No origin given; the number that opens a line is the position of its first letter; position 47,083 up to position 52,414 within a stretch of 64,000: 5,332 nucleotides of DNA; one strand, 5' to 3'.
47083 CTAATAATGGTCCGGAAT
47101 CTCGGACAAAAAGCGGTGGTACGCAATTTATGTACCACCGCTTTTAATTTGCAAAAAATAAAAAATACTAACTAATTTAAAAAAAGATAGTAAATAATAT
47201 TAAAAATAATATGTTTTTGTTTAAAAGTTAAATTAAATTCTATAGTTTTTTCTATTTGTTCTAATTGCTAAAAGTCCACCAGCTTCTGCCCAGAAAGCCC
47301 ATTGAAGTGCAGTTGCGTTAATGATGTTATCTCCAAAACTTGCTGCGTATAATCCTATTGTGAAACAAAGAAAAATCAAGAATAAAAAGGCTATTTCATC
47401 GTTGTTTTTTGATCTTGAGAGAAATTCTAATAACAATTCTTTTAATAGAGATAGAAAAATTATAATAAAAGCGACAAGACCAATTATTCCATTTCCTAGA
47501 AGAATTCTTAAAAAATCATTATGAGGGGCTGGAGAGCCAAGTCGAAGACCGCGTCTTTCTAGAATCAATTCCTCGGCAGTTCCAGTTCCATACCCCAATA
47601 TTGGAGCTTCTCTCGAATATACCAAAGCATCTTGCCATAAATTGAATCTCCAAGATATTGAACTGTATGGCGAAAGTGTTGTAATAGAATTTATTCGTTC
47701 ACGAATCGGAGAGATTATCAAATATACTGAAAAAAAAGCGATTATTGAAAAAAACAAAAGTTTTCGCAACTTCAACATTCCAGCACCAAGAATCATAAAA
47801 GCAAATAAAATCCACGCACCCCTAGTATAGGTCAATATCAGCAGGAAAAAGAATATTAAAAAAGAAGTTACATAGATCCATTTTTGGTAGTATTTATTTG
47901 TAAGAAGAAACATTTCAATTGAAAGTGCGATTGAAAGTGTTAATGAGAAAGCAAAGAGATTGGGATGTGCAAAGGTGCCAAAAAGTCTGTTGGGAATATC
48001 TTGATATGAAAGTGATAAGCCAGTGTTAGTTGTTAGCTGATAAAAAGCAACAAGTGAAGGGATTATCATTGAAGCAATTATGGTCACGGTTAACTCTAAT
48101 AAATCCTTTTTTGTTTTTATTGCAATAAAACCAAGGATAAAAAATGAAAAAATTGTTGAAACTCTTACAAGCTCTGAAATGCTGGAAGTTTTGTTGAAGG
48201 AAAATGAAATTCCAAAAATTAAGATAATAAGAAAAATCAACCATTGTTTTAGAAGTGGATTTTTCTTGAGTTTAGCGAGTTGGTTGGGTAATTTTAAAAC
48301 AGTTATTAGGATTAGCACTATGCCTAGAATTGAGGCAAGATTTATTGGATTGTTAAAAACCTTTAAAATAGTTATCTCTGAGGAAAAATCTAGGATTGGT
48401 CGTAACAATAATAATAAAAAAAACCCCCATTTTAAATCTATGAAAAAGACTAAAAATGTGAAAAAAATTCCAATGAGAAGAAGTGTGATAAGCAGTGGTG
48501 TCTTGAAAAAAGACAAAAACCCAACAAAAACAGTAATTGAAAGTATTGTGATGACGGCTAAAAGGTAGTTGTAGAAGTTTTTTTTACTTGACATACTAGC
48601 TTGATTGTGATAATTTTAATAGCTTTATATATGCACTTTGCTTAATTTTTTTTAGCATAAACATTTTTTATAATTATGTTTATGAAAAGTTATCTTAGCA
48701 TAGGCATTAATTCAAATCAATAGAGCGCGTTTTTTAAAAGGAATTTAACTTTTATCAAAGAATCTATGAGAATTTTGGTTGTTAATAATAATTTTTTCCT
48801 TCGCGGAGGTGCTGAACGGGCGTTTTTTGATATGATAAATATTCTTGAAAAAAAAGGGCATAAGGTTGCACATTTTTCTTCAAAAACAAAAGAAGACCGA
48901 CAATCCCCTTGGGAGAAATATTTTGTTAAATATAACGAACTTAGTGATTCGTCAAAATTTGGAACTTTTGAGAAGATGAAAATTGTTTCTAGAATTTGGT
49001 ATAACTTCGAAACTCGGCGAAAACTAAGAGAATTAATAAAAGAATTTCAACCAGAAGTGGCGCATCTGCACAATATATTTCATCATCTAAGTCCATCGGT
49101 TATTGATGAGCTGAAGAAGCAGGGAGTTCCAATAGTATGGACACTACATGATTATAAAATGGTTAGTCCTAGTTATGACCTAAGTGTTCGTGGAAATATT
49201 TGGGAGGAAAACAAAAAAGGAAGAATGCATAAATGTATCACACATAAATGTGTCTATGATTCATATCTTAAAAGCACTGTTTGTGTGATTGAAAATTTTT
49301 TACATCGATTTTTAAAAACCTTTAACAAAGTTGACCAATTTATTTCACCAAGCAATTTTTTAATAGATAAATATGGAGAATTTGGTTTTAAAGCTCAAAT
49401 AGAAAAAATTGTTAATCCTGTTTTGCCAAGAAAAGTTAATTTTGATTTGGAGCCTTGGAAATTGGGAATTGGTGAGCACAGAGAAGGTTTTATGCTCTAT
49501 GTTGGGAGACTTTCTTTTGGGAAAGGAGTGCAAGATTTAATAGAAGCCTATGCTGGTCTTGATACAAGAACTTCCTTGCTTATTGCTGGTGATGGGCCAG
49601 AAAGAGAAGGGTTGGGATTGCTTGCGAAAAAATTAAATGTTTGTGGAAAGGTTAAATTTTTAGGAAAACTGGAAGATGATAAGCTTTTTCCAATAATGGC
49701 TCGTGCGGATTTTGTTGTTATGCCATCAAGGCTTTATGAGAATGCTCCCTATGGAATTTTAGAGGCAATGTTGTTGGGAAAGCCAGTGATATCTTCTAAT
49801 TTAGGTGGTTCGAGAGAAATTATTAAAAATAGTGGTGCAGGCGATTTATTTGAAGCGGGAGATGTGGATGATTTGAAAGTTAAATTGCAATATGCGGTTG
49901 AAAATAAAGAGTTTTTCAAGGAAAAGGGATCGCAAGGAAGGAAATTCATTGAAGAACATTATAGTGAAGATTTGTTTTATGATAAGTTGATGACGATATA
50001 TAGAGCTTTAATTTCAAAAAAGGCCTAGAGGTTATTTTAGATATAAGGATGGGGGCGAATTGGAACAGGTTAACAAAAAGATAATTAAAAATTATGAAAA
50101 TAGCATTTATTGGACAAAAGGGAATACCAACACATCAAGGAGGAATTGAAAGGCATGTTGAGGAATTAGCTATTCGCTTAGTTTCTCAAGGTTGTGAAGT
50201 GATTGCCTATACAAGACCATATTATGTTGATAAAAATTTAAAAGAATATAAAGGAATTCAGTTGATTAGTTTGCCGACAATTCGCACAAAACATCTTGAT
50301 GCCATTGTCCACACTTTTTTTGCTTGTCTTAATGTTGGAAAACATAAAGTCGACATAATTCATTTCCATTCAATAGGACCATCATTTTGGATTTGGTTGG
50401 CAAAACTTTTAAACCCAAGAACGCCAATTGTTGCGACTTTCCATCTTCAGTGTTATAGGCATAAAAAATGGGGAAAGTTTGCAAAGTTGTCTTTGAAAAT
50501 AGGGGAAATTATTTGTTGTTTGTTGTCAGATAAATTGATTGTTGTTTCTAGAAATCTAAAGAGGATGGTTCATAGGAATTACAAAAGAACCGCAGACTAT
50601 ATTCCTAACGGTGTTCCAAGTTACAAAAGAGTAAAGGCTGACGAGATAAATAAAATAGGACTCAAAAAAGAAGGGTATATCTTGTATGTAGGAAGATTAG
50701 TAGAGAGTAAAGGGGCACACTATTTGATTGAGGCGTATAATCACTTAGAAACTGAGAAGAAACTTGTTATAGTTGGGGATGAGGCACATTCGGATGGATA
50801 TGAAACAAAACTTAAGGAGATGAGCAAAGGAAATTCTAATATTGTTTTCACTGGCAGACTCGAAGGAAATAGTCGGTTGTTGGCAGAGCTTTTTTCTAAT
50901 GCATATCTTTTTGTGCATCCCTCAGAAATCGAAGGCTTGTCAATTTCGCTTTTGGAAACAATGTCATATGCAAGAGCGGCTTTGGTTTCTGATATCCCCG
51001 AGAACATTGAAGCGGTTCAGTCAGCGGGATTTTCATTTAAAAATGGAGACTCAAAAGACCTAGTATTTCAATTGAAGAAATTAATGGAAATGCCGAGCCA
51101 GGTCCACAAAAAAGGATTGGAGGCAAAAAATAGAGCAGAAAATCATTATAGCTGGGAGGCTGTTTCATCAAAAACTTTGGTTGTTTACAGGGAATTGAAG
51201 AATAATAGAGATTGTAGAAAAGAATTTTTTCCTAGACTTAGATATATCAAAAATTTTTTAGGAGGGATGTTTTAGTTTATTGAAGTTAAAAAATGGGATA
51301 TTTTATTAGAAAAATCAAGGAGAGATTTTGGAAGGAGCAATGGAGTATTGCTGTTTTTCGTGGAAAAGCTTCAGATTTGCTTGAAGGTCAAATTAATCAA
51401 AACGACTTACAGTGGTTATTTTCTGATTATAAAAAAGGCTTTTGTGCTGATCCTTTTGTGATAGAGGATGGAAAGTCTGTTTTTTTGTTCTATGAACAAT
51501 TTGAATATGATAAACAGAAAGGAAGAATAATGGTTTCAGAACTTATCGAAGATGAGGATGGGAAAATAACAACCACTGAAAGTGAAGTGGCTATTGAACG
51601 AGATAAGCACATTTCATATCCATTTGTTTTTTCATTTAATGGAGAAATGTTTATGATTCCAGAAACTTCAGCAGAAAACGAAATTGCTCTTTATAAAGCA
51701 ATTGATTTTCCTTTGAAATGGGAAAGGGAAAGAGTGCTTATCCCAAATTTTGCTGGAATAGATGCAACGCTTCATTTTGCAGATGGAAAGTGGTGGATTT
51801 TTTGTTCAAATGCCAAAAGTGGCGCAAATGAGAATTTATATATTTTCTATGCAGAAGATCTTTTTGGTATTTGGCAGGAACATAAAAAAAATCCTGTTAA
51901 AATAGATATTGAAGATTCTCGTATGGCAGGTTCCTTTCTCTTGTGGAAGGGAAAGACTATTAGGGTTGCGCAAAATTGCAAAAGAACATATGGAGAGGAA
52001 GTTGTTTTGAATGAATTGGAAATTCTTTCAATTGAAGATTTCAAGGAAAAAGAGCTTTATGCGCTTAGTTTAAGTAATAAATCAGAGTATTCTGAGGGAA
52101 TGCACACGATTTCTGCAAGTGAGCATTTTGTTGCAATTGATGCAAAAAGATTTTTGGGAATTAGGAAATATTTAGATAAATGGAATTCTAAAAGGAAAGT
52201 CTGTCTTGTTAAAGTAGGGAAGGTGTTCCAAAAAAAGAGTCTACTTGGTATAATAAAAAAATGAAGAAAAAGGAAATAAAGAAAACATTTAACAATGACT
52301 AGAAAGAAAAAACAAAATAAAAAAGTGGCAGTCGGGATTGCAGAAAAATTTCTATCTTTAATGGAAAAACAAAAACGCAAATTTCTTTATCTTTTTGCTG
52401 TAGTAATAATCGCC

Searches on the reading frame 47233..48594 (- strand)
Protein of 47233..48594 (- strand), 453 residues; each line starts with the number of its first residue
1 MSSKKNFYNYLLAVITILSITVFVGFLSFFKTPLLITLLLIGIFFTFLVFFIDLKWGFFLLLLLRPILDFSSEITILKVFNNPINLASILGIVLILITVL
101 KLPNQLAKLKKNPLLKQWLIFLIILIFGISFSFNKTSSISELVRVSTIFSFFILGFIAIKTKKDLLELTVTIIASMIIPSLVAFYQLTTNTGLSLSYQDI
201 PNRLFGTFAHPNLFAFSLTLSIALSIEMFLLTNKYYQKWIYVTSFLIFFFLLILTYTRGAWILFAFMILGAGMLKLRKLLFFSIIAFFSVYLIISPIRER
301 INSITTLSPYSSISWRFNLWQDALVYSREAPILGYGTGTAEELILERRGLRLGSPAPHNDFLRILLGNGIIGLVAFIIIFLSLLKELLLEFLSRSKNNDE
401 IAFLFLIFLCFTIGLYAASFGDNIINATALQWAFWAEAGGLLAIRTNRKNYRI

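Call 3: search_protein_families(library=pfam, proteins=[window:47233-48594:-], max_evalue=0.1)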
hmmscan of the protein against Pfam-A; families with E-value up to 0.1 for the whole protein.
window:47233-48594:- (453 aa): 1 family
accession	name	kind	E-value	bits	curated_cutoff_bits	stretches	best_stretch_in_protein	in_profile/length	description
PF04932.20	Wzy_C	-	2.6e-19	69.9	31.7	1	244-377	2-149/149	O-Antigen ligase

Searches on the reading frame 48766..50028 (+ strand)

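Call 6: search_protein_families(library=pfam, proteins=[window:48766-50028:+], max_evalue=0.001)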
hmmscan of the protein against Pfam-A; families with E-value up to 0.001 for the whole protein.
window:48766-50028:+ (420 aa): 4 families
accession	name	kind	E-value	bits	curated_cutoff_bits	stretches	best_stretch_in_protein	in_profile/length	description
PF00534.26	Glycos_transf_1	-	1.8e-31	109.4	26.4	1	239-393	14-171/172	Glycosyl transferases group 1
PF13692.12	Glyco_trans_1_4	-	6.8e-26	91.7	27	1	243-379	4-141/142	Glycosyl transferases group 1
PF13439.12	Glyco_transf_4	-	5.6e-14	53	28.5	1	14-219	2-166/170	Glycosyltransferase Family 4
PF13579.12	Glyco_trans_4_4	-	9.2e-07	29.8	29.7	1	14-134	1-108/158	Glycosyl transferase 4-like domain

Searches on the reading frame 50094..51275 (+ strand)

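Call 6: search_protein_families(library=pfam, proteins=[window:50094-51275:+], max_evalue=0.001)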
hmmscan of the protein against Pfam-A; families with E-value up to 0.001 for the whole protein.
window:50094-51275:+ (393 aa): 6 families
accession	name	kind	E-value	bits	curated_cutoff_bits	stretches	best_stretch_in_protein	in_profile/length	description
PF00534.26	Glycos_transf_1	-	2.7e-23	82.8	26.4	1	183-342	4-167/172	Glycosyl transferases group 1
PF13439.12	Glyco_transf_4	-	9.9e-23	81.5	28.5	1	16-174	2-166/170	Glycosyltransferase Family 4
PF13692.12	Glyco_trans_1_4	-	6.6e-22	78.7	27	1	195-332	3-141/142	Glycosyl transferases group 1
PF13579.12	Glyco_trans_4_4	-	5.1e-10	40.4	29.7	1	16-162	1-145/158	Glycosyl transferase 4-like domain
PF20706.3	GT4-conflict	-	7.5e-05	22.3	26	1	151-292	153-304/385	Family 4 Glycosyltransferase in conflict systems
PF09314.17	DUF1972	-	0.00035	20.7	25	0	4-166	5-176/186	Domain of unknown function (DUF1972)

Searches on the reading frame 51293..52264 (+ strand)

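Call 6: search_protein_families(library=pfam, proteins=[window:51293-52264:+], max_evalue=0.001)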
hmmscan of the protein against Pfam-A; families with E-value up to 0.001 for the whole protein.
window:51293-52264:+ (323 aa): 2 families
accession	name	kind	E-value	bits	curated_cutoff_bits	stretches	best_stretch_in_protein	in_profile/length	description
PF24793.1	GINT1_N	-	2.8e-47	161.7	27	1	46-258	55-269/304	Glucosamine inositolphosphorylceramide transferase 1, N-terminal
PF04616.20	Glyco_hydro_43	-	1.2e-06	28.5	32.2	0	159-201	71-114/288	Glycosyl hydrolases family 43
